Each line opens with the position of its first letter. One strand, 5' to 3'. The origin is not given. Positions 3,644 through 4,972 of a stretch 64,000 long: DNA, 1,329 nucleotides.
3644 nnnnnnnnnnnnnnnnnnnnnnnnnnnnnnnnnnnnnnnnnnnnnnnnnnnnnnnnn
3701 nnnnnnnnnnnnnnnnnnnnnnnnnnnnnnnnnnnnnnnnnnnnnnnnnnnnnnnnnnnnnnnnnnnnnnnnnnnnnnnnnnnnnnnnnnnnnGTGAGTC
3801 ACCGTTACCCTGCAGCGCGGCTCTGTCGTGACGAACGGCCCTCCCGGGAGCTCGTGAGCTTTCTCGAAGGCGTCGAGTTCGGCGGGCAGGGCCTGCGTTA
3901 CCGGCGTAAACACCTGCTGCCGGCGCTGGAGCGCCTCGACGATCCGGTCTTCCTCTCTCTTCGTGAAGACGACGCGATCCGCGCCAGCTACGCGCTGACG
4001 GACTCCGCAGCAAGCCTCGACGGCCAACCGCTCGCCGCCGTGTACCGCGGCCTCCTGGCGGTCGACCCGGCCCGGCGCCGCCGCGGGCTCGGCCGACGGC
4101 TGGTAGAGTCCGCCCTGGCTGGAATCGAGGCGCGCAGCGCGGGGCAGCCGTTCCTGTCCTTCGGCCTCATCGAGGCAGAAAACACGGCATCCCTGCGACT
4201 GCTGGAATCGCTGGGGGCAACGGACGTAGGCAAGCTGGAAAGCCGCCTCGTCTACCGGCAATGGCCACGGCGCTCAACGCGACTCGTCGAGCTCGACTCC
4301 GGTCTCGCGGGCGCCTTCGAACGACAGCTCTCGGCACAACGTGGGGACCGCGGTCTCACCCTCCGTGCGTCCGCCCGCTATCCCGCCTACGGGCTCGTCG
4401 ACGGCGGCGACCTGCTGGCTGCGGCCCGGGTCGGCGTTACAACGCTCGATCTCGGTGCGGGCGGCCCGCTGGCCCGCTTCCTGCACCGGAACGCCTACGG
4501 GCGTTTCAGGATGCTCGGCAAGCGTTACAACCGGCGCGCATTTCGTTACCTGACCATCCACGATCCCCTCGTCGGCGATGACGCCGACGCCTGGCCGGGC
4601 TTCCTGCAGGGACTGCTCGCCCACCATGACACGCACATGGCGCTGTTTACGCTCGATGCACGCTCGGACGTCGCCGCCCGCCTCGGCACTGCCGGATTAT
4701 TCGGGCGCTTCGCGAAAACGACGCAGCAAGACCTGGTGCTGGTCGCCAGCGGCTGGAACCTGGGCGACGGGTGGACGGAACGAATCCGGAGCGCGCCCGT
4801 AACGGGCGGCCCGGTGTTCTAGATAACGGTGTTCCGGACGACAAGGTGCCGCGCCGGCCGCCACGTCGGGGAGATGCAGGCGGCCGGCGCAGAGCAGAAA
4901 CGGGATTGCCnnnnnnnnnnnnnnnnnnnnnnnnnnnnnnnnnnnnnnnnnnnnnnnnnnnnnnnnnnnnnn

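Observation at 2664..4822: ATP-grasp ligase plus two-domain GNAT operon embedded in the PGC, convergent on the puf operon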

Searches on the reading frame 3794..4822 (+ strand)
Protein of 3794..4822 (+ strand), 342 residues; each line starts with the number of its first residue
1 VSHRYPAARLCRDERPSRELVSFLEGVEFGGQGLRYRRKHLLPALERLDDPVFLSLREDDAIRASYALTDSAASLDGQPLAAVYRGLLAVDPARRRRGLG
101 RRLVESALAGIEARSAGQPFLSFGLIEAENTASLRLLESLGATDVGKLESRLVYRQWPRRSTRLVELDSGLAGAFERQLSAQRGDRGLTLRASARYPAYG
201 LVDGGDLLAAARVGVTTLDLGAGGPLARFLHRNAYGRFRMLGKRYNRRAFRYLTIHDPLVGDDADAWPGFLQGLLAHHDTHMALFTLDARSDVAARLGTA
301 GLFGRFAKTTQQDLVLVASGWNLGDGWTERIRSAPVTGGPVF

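Call 6: search_protein_families(library=pfam, proteins=[window:3794-4822:+], max_evalue=1)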
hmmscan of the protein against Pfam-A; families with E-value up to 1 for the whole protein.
window:3794-4822:+ (342 aa): 6 families
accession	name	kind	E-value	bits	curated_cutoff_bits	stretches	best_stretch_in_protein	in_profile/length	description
PF08445.16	FR47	-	6.8e-06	26.4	22.1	1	86-142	25-77/86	FR47-like protein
PF00583.31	Acetyltransf_1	-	3.8e-05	24.4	20.7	1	87-141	64-115/116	Acetyltransferase (GNAT) family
PF13508.13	Acetyltransf_7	-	7.7e-05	23.4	27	1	83-117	30-61/84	Acetyltransferase (GNAT) domain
PF13527.13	Acetyltransf_9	-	0.00032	21.1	25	1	55-114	45-104/127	Acetyltransferase (GNAT) domain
PF13673.13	Acetyltransf_10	-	0.065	13.7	23.6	1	87-114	56-83/128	Acetyltransferase (GNAT) domain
PF14542.12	Acetyltransf_CG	-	0.16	12.5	30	1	90-114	32-56/80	GCN5-related N-acetyl-transferase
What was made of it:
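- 3794..4822 (+): Tandem-GNAT acyltransferase, 342 aa. The N-terminal domain (residues ~9-158) is catalytic and carries motif A. The C-terminal domain (~164-342) is GNAT-like but lacks a CoA motif. Pfam GNAT hits cover residues 55-145 only (call 6).
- On GNAT acyltransferase superfamily: Acetyltransf_1 24.4 against 20.7 and FR47 26.4 against 22.1 (call 6).
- Checked: GNAT: Acetyltransf_1 24.4 against 20.7 and FR47 26.4 against 22.1, matching residues ~55-145 only (call 6).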

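Call 8: search_protein_families(library=ncbifam, proteins=[window:3794-4822:+], max_evalue=1)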
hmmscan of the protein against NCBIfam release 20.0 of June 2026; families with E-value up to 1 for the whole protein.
window:3794-4822:+ (342 aa): 10 families
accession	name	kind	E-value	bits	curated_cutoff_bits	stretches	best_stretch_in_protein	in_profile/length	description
TIGR03448.1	mycothiol_MshD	equivalog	0.0015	17.9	163.1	1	80-143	228-286/294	mycothiol synthase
NF049894.1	CG3035_N_ac_Glu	equivalog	0.013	14.8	280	1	88-143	238-290/300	N-acetylglutamate synthase, CG3035 family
NF002959.0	PRK03624.1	equivalog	0.048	13.4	124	1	88-141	78-128/147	GNAT family acetyltransferase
NF040504.1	resist_ArsN1b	equivalog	0.05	13.4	210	1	90-148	84-139/159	arsinothricin resistance N-acetyltransferase ArsN1 family B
NF000482.1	AAC_3_XI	exception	0.066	13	300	1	87-153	80-143/148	aminoglycoside N-acetyltransferase AAC(3)-XI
NF007025.1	PRK09491.1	equivalog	0.094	12.7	173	1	88-145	68-122/145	ribosomal protein S18-alanine N-acetyltransferase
NF008212.0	PRK10975.1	equivalog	0.1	12.4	219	1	86-117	167-198/232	dTDP-4-amino-4,6-dideoxy-D-galactose acyltransferase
NF040502.1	PPT_acetyltrans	equivalog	0.1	12.3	300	1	90-149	93-149/183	phosphinothricin N-acetyltransferase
TIGR01575.1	rimI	equivalog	0.12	12.5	86.4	1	88-146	61-116/132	ribosomal protein S18-alanine N-acetyltransferase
NF007807.0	PRK10514.1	equivalog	0.22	11.5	134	1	88-109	76-97/147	acetyltransferase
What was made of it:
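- On RimK / RimI-J protein-terminus modifiers: RimI TIGR01575 scores 12.5 bits against 86.4, and PRK09491 12.7 against 173 (call 8).
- No RimK, RimI (12.5 bits against 86.4), NMT or graspetide-ligase model matches (calls 6, 8).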

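Call 9: find_homologous_proteins(query=window:3794-4822:+)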
Query window:3794-4822:+ (342 aa): 26 proteins with E <= 0.001 among 8000 candidates.
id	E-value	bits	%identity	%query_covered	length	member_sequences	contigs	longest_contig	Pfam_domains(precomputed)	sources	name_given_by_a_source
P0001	8.2e-208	708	96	100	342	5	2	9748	PF08445.17,PF00583.32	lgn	-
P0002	2.1e-177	608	87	94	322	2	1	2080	PF08445.17,PF00583.32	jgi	jgi:GNAT superfamily N-acetyltransferase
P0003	2.6e-175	601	81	100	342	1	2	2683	PF13508.14,PF08445.17,PF13527.14,PF00583.32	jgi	-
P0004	2.9e-148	512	72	100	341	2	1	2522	PF13508.14,PF00583.32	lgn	-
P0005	3.9e-116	406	59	95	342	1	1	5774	PF13508.14,PF13527.14,PF00583.32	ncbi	-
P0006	9.7e-116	405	58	97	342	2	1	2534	PF13508.14,PF13527.14,PF00583.32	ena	-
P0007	9.3e-113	395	58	98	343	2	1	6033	PF13508.14,PF08445.17,PF13527.14,PF00583.32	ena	-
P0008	3.3e-109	384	59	97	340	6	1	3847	PF13508.14,PF08445.17,PF13527.14,PF00583.32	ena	-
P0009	2.8e-108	381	57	96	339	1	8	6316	-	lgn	-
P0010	1.3e-106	375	54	98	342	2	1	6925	PF13508.14,PF08445.17,PF13527.14,PF00583.32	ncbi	-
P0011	9.0e-105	369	55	96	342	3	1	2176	PF13508.14,PF13527.14,PF00583.32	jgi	jgi:GNAT superfamily N-acetyltransferase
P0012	1.5e-104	368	58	95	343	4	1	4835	-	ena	-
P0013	4.6e-103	363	57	95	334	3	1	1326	-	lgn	-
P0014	8.3e-103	363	53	96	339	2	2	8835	PF13527.14,PF00583.32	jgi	jgi:ribosomal protein S18 acetylase RimI-like enzyme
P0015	5.6e-99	350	56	96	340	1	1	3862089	PF08445.17,PF00583.32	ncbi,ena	-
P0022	1.8e-78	283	49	95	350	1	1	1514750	-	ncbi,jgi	-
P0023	1.8e-75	273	47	96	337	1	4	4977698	PF13508.14,PF00583.32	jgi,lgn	-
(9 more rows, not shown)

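Call 10: find_encoding_contigs(protein=P0015, flank=10000, max_places=2)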
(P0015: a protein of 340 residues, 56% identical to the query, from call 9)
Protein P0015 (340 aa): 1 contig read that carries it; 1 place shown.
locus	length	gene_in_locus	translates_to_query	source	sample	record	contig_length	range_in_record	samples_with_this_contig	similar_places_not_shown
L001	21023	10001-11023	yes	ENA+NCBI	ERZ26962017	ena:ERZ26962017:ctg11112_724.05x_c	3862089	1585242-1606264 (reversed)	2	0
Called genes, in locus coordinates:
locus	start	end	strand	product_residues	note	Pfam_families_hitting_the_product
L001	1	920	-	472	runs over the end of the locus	PF13091:PLDc_2, PF00614:PLDc (weak)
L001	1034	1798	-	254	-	PF13505:OMP_b-brl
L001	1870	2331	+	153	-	PF04519:Bactofilin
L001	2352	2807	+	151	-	PF04519:Bactofilin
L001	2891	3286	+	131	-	-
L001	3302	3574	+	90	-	-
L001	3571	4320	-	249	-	-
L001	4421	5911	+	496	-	PF00890:FAD_binding_2 (weak), PF01266:DAO (faint), PF01593:Amino_oxidase, PF03486:HI0933_like (faint), PF07992:Pyr_redox_2 (faint), PF13450:NAD_binding_8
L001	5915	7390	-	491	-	PF00890:FAD_binding_2 (weak), PF01266:DAO, PF01593:Amino_oxidase, PF07992:Pyr_redox_2 (weak), PF12831:FAD_oxidored (weak), PF13450:NAD_binding_8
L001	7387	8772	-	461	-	PF00067:p450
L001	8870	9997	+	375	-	PF02655:ATP-grasp_3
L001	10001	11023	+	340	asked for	PF00583:Acetyltransf_1 (weak), PF08445:FR47 (weak)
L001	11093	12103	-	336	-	PF02276:CytoC_RC, PF14522:Cytochrome_C7 (faint)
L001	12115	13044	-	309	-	PF00124:Photo_RC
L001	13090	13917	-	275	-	PF00124:Photo_RC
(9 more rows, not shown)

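Call 11: find_encoding_contigs(protein=P0023, flank=10000, max_places=2)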
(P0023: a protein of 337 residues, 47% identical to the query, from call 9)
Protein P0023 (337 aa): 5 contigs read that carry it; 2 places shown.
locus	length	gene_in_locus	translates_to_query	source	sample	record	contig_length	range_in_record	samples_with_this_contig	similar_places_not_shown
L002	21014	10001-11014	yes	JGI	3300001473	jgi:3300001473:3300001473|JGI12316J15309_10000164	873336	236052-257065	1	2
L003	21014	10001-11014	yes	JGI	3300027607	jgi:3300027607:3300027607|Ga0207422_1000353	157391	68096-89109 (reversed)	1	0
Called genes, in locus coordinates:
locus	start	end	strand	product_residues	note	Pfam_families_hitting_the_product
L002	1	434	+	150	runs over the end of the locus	PF04519:Bactofilin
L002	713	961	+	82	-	PF04014:MazE_antitoxin (weak)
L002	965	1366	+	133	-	PF01850:PIN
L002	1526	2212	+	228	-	-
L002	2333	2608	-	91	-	-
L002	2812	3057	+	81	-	-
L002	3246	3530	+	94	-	-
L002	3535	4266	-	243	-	-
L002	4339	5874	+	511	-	PF00890:FAD_binding_2 (weak), PF01266:DAO (faint), PF01593:Amino_oxidase, PF03486:HI0933_like (faint), PF07992:Pyr_redox_2 (faint), PF13450:NAD_binding_8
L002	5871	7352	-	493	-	PF00070:Pyr_redox (faint), PF00890:FAD_binding_2 (weak), PF01266:DAO, PF01593:Amino_oxidase, PF01946:Thi4 (faint), PF07992:Pyr_redox_2 (weak), PF13450:NAD_binding_8, PF01266:DAO (weak), +2 more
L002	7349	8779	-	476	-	PF00067:p450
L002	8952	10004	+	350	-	PF02655:ATP-grasp_3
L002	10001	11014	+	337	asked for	PF00583:Acetyltransf_1, PF13508:Acetyltransf_7 (weak)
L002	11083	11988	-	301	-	PF02276:CytoC_RC, PF22113:Mtrc-MtrF_II-IV_dom (faint), PF14522:Cytochrome_C7 (faint)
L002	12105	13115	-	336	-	PF00124:Photo_RC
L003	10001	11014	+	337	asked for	PF00583:Acetyltransf_1, PF13508:Acetyltransf_7 (weak)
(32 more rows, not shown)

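Call 12: find_encoding_contigs(protein=P0022, flank=10000, max_places=2)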
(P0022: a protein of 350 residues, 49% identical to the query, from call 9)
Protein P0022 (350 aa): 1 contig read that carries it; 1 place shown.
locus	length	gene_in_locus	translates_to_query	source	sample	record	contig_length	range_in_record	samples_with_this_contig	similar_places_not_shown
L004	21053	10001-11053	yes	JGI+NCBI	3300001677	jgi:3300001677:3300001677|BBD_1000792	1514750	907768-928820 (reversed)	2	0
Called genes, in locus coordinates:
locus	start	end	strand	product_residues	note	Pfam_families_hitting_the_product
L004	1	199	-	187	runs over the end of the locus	PF00440:TetR_N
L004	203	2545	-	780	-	PF02687:FtsX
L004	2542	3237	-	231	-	PF00005:ABC_tran, PF02463:SMC_N (faint), PF13304:AAA_21 (faint)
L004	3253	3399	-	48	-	-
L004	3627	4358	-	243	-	-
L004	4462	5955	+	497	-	PF00070:Pyr_redox (faint), PF00890:FAD_binding_2 (weak), PF01266:DAO (weak), PF01593:Amino_oxidase, PF03486:HI0933_like (faint), PF07992:Pyr_redox_2 (faint), PF13450:NAD_binding_8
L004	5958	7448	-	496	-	PF00890:FAD_binding_2 (weak), PF01266:DAO, PF01593:Amino_oxidase, PF03486:HI0933_like (faint), PF07992:Pyr_redox_2 (weak), PF12831:FAD_oxidored (weak), PF13450:NAD_binding_8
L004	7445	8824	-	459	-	PF00067:p450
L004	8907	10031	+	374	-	PF02655:ATP-grasp_3 (weak)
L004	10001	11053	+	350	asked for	-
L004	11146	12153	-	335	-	PF02276:CytoC_RC, PF14522:Cytochrome_C7 (faint)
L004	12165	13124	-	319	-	PF00124:Photo_RC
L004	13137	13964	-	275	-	PF00124:Photo_RC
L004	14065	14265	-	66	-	PF00556:LHC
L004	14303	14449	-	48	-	PF00556:LHC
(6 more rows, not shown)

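Call 15: find_related_loci(query=A1, collection=genome_contigs, flank=10000)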
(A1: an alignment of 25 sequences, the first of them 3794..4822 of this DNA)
Query A1 (342 aa) in genome_contigs; peptide patterns used: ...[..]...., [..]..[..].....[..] (x = any residue, [..] = any of these).
84 stretches matched a pattern; 8 encode a relative of the query (tblastn E <= 1e-3); 7 distinct loci.
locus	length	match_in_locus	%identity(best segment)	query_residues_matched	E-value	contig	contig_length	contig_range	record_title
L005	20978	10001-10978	56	16-342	6e-104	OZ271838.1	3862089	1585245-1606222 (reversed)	MAG: Woeseiaceae bacterium isolate 44334145-8ee9-42e6-9f6d-fef1f88badf8 genome assembly, chromosome: 1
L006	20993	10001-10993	52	15-342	7e-94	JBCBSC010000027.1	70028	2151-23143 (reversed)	MAG: Pseudomonadota bacterium isolate J06638_14 k141_506950_length_70028_cov_28.5748, whole genome shotgun sequence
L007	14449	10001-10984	46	16-342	6e-72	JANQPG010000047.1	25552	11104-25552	MAG: Woeseiaceae bacterium isolate IP29b_bin.156 k99_3035442, whole genome shotgun sequence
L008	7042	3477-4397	38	16-319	6e-50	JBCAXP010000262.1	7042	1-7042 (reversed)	MAG: Pseudomonadota bacterium isolate J06555_7 NODE_262_length_7042_cov_5.084135, whole genome shotgun sequence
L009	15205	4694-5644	39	24-341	7e-50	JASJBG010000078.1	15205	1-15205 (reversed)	MAG: Woeseiaceae bacterium isolate MO_074.B2 MO_074.c_1242, whole genome shotgun sequence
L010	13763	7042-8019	33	16-341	9e-44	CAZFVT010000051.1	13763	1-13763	MAG TPA_asm: uncultured Woeseiaceae bacterium isolate SRP135972_co2_285 genome assembly, contig: NODE_4647_length_13763_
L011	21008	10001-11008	49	7-342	3e-88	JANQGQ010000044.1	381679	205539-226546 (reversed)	MAG: Woeseiaceae bacterium isolate PL23b_bin.52 k99_1634393, whole genome shotgun sequence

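Call 24: search_protein_representatives(alignment_id=A1)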
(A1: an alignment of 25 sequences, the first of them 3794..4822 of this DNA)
Query: 25 sequences, 343 profile positions. Proteins with E-value up to 0.001 (for the whole library): 533; up to 1e-10: 335; up to 1e-30: 78. The best 150 are listed.
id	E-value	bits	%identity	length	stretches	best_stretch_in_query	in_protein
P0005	1.5e-152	524.0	-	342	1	1-343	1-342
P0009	3.9e-147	506.2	-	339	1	7-343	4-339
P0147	2.8e-141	486.9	-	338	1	6-343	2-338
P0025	2.6e-137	473.8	-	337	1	9-343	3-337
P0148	1.5e-90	320.1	-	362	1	7-341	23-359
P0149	6.1e-90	318.1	-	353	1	8-342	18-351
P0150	1.3e-86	307.1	-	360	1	8-341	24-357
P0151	6.4e-86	304.9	-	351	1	6-323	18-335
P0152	7.5e-85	301.4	-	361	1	8-341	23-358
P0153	2.7e-84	299.5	-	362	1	6-341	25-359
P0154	4.6e-84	298.8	-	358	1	5-342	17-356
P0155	2.4e-81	289.8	-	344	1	7-341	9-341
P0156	2.4e-77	276.7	-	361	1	8-341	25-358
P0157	5.3e-76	272.3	-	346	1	5-342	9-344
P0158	2.5e-72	260.2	-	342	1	6-339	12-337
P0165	5.4e-65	236.1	-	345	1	4-321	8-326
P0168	5.3e-64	232.8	-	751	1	8-327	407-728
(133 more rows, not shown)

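Call 33: search_solved_structures(query=A1, max_evalue=1)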
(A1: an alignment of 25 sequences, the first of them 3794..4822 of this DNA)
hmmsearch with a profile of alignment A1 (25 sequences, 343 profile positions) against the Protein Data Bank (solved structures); distinct sequences matched with E-value up to 1: 38.
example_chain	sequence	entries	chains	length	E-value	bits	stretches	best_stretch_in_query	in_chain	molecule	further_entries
6yga_A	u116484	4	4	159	3e-05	26.4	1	84-146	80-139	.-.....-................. 30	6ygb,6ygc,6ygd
7mx2_A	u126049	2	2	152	0.00014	24.2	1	72-143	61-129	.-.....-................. 30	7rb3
5us1_A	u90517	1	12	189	0.0013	21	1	54-104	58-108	Aminoglycoside 2'-N-acetyltransferase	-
6vr2_A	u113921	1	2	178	0.0013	21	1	54-104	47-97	Aminoglycoside 2'-N-acetyltransferase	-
6vou_A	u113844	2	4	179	0.0014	21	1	54-104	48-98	Aminoglycoside 2'-N-acetyltransferase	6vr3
6vta_A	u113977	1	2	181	0.0014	21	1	54-104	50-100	Aminoglycoside 2'-N-acetyltransferase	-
7jzs_A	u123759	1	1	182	0.0014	20.9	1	54-104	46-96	Aminoglycoside 2'-N-acetyltransferase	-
1yr0_A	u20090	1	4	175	0.002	20.4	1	90-148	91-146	phosphinothricin acetyltransferase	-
5isv_A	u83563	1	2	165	0.0055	19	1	88-145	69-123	Ribosomal-protein-alanine acetyltransferase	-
3dr6_A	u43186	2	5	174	0.0056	19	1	90-145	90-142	yncA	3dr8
2cnm_A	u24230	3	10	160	0.012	17.9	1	88-145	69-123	MODIFICATION OF 30S RIBOSOMAL SUBUNIT PROTEIN S18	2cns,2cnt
6gtq_A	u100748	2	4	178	0.016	17.4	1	72-141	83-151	N-acetyltransferase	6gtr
4h89_A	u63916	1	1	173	0.016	17.4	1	89-148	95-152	GCN5-related N-acetyltransferase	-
6gtp_A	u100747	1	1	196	0.02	17.1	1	72-141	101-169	N-acetyltransferase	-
6ajn_A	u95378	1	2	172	0.024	16.9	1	73-141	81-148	N-acetyltransferase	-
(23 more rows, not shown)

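Call 42: predict_structure(alignment_id=A1)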
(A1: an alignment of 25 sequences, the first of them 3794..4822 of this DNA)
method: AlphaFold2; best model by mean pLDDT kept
length: 342 residues; sequences in the alignment: 25
mean_pLDDT: 89.6   pTM: 0.87
mean pLDDT of the five models: 89.6, 88.7, 88.1, 88.0, 87.2
residues with pLDDT >= 90: 236; 70-90: 90; 50-70: 13; < 50: 3
segments of 3 or more residues with pLDDT < 50: 1-3
pLDDT, mean of each block of 10 residues (from residue 1): 64 96 91 81 92 95 95 92 92 89 95 91 91 91 94 92 92 91 88 89 92 93 81 74 79 94 93 95 94 94 92 94 94 86 56
secondary structure, 60 per line:
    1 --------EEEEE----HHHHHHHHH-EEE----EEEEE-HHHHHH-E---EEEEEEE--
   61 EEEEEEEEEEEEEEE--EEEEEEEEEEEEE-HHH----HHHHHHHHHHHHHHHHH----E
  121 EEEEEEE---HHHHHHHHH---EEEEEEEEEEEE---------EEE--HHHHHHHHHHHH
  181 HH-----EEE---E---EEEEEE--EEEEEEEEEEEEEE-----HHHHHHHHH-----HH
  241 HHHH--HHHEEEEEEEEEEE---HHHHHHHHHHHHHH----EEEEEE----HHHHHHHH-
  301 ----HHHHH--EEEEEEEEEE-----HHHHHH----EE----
elements in order: E9-13 H18-26 E28-30 E35-39 H41-46 E52-58 E61-75 E78-90 H99-115 E120-127 H131-139 E143-154 E164-166 H169-182 E188-190 E198-203 E206-219 H225-233 H239-244 E250-260 H264-277 E282-287 H292-299 H305-309 E312-321 H327-332
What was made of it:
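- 3794..4822 (+): AF2 model pLDDT 89.6 shows two alpha/beta GNAT-type halves (call 42).
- On Tandem-repeat GNAT architecture (NMT-like): AF2 model pLDDT 89.6 (call 42).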

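Call 44: find_homologous_proteins(query=A3, max_evalue=1e-10)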
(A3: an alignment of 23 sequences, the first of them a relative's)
Query A3 (23 sequences) (362 aa, profile of the alignment): 54 proteins with E <= 1e-10 among 8000 candidates.
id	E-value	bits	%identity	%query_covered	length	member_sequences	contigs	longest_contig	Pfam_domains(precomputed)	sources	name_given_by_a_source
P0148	4.0e-139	481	100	100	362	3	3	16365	PF00583.32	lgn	-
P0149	3.3e-136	472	46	96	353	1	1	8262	PF00583.32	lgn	-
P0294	2.1e-135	469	45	92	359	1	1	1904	-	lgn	-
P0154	9.3e-135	467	45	88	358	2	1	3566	PF00583.32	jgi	jgi:GNAT superfamily N-acetyltransferase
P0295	1.7e-133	463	51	91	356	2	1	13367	-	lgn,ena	-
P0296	4.9e-133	461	42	96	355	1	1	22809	-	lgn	-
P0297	6.9e-133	461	44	96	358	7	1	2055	-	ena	-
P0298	8.1e-133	461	47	96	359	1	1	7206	PF00583.32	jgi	jgi:GNAT superfamily N-acetyltransferase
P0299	2.3e-132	459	47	95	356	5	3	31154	PF00583.32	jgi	jgi:GNAT superfamily N-acetyltransferase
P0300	3.5e-132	459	44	94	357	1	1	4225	-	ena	-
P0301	2.3e-130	453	46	96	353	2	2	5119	PF13508.14,PF13527.14,PF00583.32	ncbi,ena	-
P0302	2.7e-130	452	43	97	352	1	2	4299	-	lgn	-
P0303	2.9e-130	452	42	96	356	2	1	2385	-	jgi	jgi:GNAT superfamily N-acetyltransferase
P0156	4.7e-130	452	40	94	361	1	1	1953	-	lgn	-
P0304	7.2e-130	451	43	91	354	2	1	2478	-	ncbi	-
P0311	1.1e-127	444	44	98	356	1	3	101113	-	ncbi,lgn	-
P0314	1.7e-126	440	45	91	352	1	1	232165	PF00583.32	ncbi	-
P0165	5.8e-113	395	30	87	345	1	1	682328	-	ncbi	-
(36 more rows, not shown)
